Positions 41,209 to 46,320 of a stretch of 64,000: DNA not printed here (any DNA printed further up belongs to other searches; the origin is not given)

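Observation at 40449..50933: Ten-kb surface-protein locus bracketed by paralogous FN3-like genes; four consecutive proteins end in peptidoglycan-binding domains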

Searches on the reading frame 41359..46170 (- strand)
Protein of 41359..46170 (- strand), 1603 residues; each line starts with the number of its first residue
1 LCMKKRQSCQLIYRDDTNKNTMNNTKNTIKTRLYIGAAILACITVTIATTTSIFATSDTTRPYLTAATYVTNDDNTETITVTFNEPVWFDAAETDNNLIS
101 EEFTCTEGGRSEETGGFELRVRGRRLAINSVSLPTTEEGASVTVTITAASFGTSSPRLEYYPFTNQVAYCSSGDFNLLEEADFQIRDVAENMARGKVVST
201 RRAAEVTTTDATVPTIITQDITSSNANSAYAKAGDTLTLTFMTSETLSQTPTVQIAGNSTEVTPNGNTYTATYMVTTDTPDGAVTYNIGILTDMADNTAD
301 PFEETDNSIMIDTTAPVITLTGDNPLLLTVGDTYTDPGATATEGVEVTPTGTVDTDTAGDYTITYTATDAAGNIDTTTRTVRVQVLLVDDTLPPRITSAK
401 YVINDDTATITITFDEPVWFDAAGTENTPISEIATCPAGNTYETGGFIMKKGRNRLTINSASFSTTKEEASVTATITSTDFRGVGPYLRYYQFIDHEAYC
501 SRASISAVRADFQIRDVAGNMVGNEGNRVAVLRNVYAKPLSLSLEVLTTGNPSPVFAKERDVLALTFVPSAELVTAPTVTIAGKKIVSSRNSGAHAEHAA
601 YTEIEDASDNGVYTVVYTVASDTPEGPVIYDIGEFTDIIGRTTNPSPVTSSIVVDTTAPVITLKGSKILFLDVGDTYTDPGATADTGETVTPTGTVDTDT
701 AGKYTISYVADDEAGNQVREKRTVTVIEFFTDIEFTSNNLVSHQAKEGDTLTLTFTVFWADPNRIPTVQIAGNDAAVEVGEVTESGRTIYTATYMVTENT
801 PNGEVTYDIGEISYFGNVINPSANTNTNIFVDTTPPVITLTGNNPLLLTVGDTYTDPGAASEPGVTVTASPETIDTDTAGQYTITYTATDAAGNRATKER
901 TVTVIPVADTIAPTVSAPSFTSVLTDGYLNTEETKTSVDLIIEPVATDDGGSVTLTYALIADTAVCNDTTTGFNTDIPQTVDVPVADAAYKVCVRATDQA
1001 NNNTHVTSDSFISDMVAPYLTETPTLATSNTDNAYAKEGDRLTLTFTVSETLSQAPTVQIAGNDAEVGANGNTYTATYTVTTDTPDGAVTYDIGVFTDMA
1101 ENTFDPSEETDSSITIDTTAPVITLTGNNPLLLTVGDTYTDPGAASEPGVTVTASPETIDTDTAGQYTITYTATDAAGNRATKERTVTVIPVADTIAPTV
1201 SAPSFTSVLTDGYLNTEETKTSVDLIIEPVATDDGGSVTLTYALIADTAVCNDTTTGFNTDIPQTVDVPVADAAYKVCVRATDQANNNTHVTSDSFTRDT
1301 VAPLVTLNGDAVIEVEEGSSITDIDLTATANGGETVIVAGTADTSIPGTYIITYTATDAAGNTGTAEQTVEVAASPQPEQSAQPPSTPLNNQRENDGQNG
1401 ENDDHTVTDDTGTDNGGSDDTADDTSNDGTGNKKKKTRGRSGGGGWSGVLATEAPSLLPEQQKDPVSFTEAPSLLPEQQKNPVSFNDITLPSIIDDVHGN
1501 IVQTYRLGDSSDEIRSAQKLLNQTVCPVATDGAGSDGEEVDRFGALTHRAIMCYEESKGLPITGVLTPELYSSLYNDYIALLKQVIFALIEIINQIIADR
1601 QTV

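Call 4: search_protein_families(library=pfam, proteins=[window:41359-46170:-], max_evalue=0.01)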
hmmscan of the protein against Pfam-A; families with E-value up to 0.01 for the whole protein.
window:41359-46170:- (1603 aa): 12 families
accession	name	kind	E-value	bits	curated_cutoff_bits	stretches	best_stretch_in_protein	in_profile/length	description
PF16403.11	Bact_surface_Ig-like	-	1.7e-73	243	27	5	318-383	1-71/71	Bacterial surface protein, Ig-like domain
PF02494.22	HYR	-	1.1e-12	48.6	21.7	1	831-904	1-81/81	HYR domain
PF19077.6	Big_13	-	5e-08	33.8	27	0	1163-1189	73-100/102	Bacterial Ig-like domain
PF15418.12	DUF4625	-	7.8e-08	33.1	27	0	1163-1189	104-130/131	Domain of unknown function (DUF4625)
PF18981.6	InlK_D3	-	1.3e-07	32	25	2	1146-1189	30-73/75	Internalin K domain (D3/D4)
PF13754.12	Big_3_4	-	3.2e-06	27.4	27.3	0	695-721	27-53/106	Domain of unknown function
PF12245.14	Big_3_2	-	1.5e-05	25.6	23.3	0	348-383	84-120/122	Bacterial Ig-like domain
PF13750.12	Big_3_3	-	0.00014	22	27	0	879-915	14-48/157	Bacterial Ig-like domain (group 3)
PF01471.23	PG_binding_1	-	0.00052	20.6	23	1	1511-1572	2-55/57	Putative peptidoglycan binding domain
PF00028.23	Cadherin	-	0.00068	20.4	28.8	0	345-386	51-93/93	Cadherin domain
PF04234.18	CopC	-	0.0054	18.2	23.3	0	559-622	18-79/92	CopC domain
PF19903.4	DUF6376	-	0.0093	16.7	27.3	0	1451-1503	16-68/116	Family of unknown function (DUF6376)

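Call 47: search_protein_families(library=ncbifam, proteins=[window:41359-46107:-], max_evalue=0.01)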
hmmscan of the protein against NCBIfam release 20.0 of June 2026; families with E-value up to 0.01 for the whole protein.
window:41359-46107:- (1582 aa): 4 families
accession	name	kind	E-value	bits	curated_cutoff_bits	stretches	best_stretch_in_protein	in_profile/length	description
NF047446.1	barrel_OmpL47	domain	4.3e-18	65.5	40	3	852-882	36-67/68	OmpL47-type beta-barrel domain-containing protein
NF033932.1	LapB_rpt_80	domain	7.2e-06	26.2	45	2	859-897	1-37/83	LapB repeat-containing protein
TIGR00156.1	TIGR00156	subfamily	0.0011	19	108.15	0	893-958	24-90/128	YgiW/YdeI family stress tolerance OB fold protein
NF012211.1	tand_rpt_95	domain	0.0024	17.8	90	0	854-889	55-90/98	tandem-95 repeat protein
